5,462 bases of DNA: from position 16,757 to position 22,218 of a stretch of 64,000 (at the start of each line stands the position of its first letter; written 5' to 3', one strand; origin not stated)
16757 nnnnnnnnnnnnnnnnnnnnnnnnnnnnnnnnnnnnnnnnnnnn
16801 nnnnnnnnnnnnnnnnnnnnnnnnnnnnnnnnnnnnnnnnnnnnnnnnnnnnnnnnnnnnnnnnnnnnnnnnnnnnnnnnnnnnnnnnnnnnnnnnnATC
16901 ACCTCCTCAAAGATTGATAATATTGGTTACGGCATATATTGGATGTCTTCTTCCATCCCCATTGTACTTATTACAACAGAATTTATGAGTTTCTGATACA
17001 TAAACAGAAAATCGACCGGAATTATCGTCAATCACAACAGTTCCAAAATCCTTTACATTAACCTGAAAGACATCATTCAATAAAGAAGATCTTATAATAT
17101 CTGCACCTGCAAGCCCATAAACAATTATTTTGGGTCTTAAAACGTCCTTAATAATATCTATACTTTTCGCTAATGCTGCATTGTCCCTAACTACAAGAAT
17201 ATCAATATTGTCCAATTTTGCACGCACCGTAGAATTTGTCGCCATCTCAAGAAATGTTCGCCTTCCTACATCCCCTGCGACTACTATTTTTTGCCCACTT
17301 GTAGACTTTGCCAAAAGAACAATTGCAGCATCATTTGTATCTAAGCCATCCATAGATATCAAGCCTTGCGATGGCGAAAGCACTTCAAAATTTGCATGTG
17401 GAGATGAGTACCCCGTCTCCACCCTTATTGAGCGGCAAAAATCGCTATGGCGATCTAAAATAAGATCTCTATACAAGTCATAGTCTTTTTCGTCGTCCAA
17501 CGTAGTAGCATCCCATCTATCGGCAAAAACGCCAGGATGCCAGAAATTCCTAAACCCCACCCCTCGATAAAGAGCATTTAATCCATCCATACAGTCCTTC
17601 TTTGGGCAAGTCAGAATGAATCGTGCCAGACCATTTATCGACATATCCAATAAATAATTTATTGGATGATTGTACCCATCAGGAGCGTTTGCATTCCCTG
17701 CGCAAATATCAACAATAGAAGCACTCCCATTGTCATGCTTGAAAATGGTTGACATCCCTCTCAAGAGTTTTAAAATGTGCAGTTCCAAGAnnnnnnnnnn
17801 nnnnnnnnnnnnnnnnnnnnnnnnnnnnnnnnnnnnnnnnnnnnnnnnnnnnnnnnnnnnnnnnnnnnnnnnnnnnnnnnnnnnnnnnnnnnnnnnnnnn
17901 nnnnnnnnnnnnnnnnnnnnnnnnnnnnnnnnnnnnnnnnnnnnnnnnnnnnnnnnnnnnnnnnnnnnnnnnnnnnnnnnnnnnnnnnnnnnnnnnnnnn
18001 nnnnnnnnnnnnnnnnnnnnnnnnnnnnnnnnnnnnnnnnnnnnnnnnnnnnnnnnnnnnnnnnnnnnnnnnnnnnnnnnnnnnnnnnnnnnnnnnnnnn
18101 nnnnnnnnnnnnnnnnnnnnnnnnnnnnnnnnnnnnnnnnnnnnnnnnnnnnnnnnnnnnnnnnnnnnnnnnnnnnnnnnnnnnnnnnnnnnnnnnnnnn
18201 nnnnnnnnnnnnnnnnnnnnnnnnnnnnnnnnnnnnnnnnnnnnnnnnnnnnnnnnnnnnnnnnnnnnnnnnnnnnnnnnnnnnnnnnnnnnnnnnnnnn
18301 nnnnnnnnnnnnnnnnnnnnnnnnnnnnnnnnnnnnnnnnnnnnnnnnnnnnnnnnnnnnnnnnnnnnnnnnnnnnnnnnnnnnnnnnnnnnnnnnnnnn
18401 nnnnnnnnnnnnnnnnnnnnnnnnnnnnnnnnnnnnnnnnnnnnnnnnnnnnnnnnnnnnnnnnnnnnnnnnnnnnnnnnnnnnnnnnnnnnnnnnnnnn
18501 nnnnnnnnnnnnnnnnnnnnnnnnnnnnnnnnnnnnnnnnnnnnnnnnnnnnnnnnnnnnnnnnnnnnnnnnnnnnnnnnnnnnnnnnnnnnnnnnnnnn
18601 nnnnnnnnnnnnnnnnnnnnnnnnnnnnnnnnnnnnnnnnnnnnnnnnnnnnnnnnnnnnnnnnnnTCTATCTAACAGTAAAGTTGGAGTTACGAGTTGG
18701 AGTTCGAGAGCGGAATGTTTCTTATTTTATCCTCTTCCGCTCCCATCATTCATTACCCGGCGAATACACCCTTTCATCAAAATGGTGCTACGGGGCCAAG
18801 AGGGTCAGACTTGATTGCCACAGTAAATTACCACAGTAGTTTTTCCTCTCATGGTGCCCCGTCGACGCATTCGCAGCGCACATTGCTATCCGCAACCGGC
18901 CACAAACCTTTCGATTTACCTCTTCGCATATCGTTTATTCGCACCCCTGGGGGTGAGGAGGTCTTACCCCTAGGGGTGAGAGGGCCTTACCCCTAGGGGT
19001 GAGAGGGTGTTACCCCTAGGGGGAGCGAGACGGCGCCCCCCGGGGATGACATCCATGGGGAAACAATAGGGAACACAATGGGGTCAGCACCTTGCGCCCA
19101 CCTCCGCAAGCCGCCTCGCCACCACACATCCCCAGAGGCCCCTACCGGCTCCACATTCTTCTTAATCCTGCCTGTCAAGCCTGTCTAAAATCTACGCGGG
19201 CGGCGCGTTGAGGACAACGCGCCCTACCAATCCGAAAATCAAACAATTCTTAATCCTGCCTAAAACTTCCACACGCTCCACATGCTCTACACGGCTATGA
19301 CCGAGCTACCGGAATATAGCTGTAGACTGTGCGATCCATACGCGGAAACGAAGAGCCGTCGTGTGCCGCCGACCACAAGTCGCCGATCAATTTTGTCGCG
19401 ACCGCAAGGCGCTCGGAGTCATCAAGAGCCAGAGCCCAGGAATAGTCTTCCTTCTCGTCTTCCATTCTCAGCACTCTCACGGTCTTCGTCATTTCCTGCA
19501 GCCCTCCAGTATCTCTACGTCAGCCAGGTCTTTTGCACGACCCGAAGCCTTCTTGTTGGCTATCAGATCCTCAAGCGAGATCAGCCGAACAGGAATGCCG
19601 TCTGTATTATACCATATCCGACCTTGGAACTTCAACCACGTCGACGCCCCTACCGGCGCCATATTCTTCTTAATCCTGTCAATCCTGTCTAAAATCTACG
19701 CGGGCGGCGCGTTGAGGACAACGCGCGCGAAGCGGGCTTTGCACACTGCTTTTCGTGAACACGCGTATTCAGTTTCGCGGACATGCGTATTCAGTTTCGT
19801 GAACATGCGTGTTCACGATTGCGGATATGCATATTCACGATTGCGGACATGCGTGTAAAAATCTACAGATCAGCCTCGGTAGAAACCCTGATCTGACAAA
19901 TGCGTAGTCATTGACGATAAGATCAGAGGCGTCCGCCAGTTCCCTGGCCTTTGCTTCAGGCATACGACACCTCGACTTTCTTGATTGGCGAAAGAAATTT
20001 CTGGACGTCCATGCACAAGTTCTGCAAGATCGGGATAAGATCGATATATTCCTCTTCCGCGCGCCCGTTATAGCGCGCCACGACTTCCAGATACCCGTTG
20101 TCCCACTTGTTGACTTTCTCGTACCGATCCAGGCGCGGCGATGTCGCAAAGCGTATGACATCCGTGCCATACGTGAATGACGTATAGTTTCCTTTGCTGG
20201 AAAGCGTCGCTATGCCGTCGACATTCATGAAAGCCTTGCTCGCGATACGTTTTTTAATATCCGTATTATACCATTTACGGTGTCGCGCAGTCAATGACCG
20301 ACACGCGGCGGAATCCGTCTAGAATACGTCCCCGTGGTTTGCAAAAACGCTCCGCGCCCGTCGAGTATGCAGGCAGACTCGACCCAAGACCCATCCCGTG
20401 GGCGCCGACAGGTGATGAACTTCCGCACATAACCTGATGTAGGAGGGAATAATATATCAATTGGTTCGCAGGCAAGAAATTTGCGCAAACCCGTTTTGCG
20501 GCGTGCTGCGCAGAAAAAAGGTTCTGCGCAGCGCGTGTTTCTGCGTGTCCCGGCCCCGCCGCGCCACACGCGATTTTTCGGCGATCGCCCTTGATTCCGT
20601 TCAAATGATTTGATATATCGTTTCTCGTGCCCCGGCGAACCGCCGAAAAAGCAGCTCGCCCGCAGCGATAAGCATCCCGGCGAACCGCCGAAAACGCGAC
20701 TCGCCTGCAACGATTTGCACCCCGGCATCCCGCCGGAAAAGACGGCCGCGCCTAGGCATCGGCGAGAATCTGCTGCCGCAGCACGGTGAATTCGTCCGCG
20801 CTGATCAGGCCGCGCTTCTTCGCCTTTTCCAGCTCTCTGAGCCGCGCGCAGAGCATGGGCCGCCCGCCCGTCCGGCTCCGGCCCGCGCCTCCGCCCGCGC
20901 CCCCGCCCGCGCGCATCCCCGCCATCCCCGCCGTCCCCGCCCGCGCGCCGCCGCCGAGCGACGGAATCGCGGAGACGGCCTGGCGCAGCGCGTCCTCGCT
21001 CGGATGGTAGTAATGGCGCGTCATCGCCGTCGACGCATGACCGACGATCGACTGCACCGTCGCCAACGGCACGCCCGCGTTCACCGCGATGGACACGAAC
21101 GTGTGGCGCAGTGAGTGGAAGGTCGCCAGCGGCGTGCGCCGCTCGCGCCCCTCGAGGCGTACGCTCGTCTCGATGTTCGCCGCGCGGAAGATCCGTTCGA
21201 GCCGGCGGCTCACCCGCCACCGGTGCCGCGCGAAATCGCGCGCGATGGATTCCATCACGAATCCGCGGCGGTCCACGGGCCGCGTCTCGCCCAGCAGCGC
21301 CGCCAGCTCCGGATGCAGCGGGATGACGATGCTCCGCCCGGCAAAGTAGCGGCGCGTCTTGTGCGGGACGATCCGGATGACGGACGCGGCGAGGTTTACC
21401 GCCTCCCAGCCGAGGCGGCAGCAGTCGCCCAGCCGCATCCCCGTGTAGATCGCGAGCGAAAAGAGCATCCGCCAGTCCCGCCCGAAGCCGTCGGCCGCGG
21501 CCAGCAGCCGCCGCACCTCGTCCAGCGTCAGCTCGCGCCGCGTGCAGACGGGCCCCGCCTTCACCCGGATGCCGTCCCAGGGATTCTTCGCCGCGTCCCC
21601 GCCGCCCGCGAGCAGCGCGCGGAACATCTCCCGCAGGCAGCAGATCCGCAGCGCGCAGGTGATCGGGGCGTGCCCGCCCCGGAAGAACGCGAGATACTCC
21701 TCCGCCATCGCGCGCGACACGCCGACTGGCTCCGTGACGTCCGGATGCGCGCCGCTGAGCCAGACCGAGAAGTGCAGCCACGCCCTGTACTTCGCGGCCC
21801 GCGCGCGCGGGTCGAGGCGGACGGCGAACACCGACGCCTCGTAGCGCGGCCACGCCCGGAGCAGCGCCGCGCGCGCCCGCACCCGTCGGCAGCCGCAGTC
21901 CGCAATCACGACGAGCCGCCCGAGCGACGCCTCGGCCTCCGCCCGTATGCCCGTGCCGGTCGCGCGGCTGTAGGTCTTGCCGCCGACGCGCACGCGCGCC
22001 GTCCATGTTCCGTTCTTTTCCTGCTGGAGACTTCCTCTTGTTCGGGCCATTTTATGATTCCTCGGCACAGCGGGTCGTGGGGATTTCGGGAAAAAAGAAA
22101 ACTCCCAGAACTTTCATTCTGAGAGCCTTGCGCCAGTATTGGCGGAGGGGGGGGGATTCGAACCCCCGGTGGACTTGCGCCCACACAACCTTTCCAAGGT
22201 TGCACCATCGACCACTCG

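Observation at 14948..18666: Four-gene AT-rich cassette: membrane protein, MBL-fold protein with substituted metal ligands, ABC ATPase and DUF4435/TOPRIM (a PARIS-like core with two unexplained partners)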

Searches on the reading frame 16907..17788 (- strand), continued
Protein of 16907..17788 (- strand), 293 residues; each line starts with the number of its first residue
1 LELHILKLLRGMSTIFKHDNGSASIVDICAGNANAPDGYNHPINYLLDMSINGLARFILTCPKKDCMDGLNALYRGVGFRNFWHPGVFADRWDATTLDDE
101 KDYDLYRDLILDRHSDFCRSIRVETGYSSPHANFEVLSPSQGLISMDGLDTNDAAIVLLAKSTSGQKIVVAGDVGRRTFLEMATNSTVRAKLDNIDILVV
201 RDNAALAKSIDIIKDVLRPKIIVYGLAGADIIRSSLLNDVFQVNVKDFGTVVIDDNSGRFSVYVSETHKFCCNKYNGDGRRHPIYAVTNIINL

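Call 58: fold_search(model_id=the predicted structure, library=pdb)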
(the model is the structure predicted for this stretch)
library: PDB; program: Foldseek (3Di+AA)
matches with E <= 10: 496; with E <= 0.001: 21
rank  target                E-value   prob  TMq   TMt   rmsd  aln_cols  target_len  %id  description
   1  9ic4                  3.2e-12  1.00  0.67  0.73   4.2       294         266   15  Crystal structure of beta-lactamase-like domain of ComEC from Moorella glycerini (released 2025-10-01)
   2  1wra_A                1.8e-10  1.00  0.63  0.61   6.1       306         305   16  Crystal Structure of Phosphorylcholine Esterase Domain of the Virulence Factor Choline Binding Protein E from Streptoc (released 2005-05-31)
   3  1wra_B                3.1e-10  1.00  0.63  0.60   6.6       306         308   16  Crystal Structure of Phosphorylcholine Esterase Domain of the Virulence Factor Choline Binding Protein E from Streptoc (released 2005-05-31)
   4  2bib                  3.4e-10  1.00  0.61  0.35   6.7       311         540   16  Crystal structure of the complete modular teichioic acid phosphorylcholine esterase Pce (CbpE) from Streptococcus pneumo (released 2005-05-09)
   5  2p4z_B                2.8e-06  1.00  0.53  0.55   5.9       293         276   15  A Ferredoxin-like Metallo-beta-lactamase Superfamily Protein from Thermoanaerobacter tengcongensis (released 2008-03-18)
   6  7bz3_C                4.2e-06  1.00  0.51  0.46   8.1       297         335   16  The mutant variant of PNGM-1. H257 was substituted for alanine to study substrate binding. (released 2021-04-28)
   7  8gyg_A                4.7e-06  1.00  0.49  0.49   6.7       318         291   12  Purification ,Crystallization and X-ray Diffraction analysis of a novel arysulfatase from Pseudoalteromonas atlantica  (released 2023-10-18)
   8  7bz3_D                2.1e-05  1.00  0.50  0.46   7.9       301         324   16  The mutant variant of PNGM-1. H257 was substituted for alanine to study substrate binding. (released 2021-04-28)
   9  1ww1_B                2.5e-05  1.00  0.46  0.54   8.9       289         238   11  Crystal structure of tRNase Z from Thermotoga maritima (released 2005-02-22)
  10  8cbl_E                6.3e-05  1.00  0.47  0.23   7.1       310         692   11  Structure of human mitochondrial RNase Z in complex with mitochondrial pre-tRNA-His(0,Ser) (released 2024-06-12)
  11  6b9v_B                1.2e-04  1.00  0.45  0.51   6.1       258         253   11  Crystal Structure of a New Diphosphatase from the PhnP Family (released 2018-10-17)
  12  6b9v_A                1.8e-04  1.00  0.48  0.54   6.1       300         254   11  Crystal Structure of a New Diphosphatase from the PhnP Family (released 2018-10-17)
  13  7wnu_B                2.9e-04  1.00  0.38  0.22   7.0       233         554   15  Mycobacterium tuberculosis Rnase J complex with 7nt RNA (released 2023-01-25)
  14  4xwt_A                3.1e-04  1.00  0.41  0.23   5.9       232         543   14  Crystal structure of RNase J complexed with UMP (released 2015-12-16)
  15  5a0t_B                3.1e-04  1.00  0.37  0.25  16.3       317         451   14  Catalysis and 5' end sensing by ribonuclease RNase J of the metallo- beta-lactamase family (released 2015-08-19)
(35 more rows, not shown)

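Call 80: search_protein_families(library=pfam, proteins=[L001:12941-14503:+], max_evalue=0.001)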
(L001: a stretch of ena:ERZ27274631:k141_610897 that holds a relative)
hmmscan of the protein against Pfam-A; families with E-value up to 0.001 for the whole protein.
L001:12941-14503:+ (520 aa): 0 families

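Call 85: search_dna_similar(query=window:16907-17788:-, collection=plasmids, mode=protein, max_evalue=0.001, max_rows=10)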
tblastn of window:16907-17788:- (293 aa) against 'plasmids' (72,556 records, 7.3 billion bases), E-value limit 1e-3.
Records with a match: 1; places in all: 1; records where one place covers at least 80% of the query: 1.
Best place of each record, by identity: <60% 1.
By first word of the organism name: Burkholderia 1.
By predicted mobility (MOB-suite, as given by PLSDB): non-mobilizable 1.
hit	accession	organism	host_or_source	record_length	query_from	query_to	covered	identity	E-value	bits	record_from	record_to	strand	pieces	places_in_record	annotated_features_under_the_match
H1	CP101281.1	Burkholderia sp. FXe9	bacteria,soil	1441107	3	274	93%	25.9%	3e-14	80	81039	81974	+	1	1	hypothetical protein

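Call 86: search_dna_similar(query=window:16907-17788:-, collection=phages, mode=protein, max_evalue=0.001, max_rows=10)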
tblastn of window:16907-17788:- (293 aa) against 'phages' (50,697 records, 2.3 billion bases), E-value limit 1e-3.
No match.

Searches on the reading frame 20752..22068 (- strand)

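Call 80: search_protein_families(library=pfam, proteins=[window:20752-22068:-], max_evalue=0.001)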
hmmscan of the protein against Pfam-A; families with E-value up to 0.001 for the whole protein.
window:20752-22068:- (438 aa): 2 families
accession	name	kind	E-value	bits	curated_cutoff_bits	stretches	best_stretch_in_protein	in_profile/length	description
PF00589.27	Phage_integrase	-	3e-24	86.2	27.1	1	180-357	3-169/172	Phage integrase family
PF09851.14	SHOCT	-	0.00056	20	27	0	409-435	2-28/28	Short C-terminal domain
